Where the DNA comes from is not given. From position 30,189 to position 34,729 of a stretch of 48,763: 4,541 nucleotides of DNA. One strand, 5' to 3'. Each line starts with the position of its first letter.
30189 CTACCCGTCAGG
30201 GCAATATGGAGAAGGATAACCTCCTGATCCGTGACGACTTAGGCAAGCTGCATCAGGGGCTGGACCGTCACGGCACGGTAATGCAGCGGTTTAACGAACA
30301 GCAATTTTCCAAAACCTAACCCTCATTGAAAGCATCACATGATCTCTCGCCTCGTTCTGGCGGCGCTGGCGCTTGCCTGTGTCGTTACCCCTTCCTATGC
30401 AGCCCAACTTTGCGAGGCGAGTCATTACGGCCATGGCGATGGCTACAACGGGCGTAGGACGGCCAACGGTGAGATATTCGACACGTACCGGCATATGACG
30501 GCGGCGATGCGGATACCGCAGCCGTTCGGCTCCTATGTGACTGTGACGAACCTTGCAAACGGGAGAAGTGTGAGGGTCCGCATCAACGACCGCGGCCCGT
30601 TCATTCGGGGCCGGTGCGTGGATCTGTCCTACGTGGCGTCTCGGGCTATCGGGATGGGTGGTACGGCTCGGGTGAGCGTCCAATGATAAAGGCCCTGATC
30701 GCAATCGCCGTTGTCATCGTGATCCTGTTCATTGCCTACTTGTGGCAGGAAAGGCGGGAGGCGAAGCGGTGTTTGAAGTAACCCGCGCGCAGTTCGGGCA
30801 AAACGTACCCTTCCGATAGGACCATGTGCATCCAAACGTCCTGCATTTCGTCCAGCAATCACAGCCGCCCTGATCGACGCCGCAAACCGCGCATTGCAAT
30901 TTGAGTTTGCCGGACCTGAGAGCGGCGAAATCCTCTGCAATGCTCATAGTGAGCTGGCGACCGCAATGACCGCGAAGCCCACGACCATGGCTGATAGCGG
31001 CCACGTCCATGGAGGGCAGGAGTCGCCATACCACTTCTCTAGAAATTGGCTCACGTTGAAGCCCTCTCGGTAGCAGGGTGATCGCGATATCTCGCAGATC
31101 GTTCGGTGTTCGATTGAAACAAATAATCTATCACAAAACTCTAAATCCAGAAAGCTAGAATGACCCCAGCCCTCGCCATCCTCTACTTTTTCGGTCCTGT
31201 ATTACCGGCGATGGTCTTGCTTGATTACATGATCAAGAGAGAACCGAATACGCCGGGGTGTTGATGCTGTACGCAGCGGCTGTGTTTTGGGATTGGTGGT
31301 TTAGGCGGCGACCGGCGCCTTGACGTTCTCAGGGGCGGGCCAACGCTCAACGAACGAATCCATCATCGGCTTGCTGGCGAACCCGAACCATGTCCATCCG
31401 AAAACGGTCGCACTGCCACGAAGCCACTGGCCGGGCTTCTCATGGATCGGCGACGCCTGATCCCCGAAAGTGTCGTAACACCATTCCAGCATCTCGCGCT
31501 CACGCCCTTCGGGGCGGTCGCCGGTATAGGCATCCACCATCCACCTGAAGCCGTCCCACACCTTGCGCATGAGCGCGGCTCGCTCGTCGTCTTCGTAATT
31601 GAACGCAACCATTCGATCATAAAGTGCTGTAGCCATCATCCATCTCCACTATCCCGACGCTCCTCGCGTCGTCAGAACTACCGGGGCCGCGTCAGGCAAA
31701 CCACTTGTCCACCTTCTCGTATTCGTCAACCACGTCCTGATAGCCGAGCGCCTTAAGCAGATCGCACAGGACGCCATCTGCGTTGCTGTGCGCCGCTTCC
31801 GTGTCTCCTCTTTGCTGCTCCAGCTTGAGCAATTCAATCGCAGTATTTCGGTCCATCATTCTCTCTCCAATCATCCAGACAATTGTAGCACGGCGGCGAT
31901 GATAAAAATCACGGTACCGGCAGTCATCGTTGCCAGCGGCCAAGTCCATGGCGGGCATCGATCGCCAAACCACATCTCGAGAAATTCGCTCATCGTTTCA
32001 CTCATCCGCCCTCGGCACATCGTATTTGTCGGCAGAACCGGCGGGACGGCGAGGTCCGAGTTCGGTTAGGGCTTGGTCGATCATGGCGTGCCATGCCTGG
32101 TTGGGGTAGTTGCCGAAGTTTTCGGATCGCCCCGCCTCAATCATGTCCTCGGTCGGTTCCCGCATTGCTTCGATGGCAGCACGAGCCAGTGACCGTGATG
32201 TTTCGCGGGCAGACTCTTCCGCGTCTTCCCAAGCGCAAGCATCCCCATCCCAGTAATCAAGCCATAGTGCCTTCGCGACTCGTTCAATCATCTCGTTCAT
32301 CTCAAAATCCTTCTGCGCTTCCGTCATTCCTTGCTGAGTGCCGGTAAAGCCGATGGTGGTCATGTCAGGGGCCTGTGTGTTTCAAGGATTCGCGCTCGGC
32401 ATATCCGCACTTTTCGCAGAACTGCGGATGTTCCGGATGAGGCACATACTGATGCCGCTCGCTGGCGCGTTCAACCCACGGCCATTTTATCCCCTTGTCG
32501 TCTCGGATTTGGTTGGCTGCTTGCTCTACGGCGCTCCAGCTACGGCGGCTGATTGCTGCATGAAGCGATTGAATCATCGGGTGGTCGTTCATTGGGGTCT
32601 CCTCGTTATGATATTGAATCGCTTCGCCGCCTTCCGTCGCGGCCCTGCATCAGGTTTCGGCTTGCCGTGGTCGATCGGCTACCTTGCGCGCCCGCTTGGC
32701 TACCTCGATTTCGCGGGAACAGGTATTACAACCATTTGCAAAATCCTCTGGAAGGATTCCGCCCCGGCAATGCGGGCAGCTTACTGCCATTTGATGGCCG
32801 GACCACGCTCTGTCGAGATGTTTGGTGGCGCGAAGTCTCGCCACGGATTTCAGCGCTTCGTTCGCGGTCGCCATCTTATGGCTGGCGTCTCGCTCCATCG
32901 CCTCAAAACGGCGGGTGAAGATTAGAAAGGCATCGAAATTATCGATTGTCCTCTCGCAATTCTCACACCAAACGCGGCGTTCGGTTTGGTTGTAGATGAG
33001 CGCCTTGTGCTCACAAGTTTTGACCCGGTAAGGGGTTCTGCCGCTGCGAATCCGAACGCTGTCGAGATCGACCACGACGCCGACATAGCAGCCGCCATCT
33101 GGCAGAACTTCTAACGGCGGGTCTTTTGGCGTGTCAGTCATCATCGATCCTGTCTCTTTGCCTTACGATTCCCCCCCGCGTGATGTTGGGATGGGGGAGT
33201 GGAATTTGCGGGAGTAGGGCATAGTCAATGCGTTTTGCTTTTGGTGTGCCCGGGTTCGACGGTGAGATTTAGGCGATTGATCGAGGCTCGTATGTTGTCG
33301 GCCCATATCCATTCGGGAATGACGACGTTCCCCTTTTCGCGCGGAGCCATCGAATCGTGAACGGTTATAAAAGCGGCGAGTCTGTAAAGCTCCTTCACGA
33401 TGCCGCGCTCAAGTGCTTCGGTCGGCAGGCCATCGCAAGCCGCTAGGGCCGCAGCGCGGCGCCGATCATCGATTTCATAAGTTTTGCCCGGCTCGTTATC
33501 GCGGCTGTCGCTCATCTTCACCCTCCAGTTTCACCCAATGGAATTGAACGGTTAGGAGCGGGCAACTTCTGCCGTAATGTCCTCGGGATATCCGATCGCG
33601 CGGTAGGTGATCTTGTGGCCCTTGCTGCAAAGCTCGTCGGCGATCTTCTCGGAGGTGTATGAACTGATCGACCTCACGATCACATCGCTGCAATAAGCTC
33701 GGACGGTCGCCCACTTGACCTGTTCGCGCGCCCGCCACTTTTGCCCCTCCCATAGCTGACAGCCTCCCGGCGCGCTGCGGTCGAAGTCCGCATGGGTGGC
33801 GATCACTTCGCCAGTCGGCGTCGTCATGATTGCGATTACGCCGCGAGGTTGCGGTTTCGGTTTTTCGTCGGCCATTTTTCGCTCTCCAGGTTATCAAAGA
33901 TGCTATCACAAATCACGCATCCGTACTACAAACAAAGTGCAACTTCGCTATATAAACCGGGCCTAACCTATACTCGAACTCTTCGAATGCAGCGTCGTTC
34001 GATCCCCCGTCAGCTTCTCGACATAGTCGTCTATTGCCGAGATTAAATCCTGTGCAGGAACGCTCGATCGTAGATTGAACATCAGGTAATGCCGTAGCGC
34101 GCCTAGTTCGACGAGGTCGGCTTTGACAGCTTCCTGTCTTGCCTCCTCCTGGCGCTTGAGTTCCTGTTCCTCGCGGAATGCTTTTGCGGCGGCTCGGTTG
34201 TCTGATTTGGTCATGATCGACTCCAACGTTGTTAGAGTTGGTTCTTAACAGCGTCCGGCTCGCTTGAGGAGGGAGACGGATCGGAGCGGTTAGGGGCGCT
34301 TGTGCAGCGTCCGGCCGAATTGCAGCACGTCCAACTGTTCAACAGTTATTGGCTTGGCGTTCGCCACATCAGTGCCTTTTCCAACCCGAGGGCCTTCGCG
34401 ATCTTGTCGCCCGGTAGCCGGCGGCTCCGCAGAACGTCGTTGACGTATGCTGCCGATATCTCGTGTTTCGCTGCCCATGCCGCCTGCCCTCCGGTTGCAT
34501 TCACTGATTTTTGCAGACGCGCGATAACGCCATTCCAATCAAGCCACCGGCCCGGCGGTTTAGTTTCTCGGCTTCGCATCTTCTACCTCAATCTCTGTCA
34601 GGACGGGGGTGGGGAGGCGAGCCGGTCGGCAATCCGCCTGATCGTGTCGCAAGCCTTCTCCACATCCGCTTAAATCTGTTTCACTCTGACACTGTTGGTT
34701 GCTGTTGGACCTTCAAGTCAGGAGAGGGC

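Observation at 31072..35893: Three copies of a 35-47-bp intergenic repeat (R2), each just upstream of a Cys-rich gene group on the leftward strand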

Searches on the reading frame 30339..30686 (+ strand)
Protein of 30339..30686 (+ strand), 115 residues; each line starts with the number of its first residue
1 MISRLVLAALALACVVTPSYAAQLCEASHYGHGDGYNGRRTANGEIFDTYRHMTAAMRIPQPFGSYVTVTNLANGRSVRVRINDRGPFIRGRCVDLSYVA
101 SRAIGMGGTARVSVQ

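Call 107: search_protein_families(library=pfam, max_evalue=1, proteins=[window:30339-30686:+])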
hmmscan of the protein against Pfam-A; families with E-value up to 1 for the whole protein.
window:30339-30686:+ (115 aa): 1 family
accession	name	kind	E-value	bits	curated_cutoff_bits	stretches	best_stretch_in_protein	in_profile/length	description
PF03330.24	DPBB_1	-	2.3e-15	57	28.8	1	35-112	12-81/83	Lytic transglycolase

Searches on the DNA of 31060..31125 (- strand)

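Call 82: search_dna_similar(query=window:31060-31125:-, collection=phages, mode=distant, max_evalue=10, max_rows=15)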
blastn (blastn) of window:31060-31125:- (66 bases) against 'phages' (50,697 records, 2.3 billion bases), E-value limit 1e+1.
Records with a match: 3; places in all: 3; records where one place covers at least 80% of the query: 0.
Best place of each record, by identity: 90-95% 1; 80-90% 2.
By first word of the organism name: Salmonella 2; Erwinia 1.
By host as written in the record: Salmonella enterica subsp. enterica serovar Kentucky 1; Homo sapiens 1; Erwinia amylovora 1.
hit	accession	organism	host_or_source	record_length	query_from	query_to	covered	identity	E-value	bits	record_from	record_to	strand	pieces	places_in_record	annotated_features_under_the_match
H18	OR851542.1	Salmonella phage S.Kent 1-2-1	Salmonella enterica subsp. enterica ...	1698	20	54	53%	83.3%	2e+0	36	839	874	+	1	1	record has no annotation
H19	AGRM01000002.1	Salmonella enterica subsp. houtenae str. ATCC BAA-1581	Homo sapiens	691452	20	54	53%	83.3%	2e+0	36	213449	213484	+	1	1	sulfite reductase hemoprotein, beta-component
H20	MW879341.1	Erwinia phage pEa_SNUABM_54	Erwinia amylovora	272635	17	41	38%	92.0%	6e+0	34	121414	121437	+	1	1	hypothetical protein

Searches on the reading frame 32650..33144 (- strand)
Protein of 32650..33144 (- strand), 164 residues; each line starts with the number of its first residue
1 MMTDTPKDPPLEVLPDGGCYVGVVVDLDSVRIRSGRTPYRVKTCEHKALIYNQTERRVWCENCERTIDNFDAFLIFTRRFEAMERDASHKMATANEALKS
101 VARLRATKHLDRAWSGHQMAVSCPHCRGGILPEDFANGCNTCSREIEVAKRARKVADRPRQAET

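Call 80: search_protein_families(library=phrogs, max_evalue=0.001, proteins=[window:32650-33144:-])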
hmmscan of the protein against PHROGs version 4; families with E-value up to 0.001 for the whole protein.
window:32650-33144:- (164 aa): 3 families
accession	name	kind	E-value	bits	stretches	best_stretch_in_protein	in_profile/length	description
phrog_8538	-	unknown function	2.5e-25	90.1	1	24-153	8-135/138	-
phrog_1621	-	unknown function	2.3e-08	34.7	1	30-105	26-102/134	-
phrog_10714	-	unknown function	7.5e-05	23.9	0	84-149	37-102/109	-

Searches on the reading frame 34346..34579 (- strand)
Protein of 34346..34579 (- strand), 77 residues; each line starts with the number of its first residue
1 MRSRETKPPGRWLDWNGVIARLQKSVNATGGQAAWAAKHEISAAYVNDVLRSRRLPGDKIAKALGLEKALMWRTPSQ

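Call 33: search_protein_families(library=pfam, max_evalue=0.01, proteins=[window:34346-34579:-])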
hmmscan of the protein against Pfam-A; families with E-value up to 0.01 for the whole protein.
window:34346-34579:- (77 aa): 1 family
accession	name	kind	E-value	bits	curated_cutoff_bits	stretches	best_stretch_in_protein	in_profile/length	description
PF15943.11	YdaS_toxin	-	0.0069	16.6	30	0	22-59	1-39/65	Bacterial toxin YdaS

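Call 80: search_protein_families(library=phrogs, max_evalue=0.001, proteins=[window:34346-34579:-])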
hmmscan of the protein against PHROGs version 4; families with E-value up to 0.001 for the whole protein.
window:34346-34579:- (77 aa): 0 families
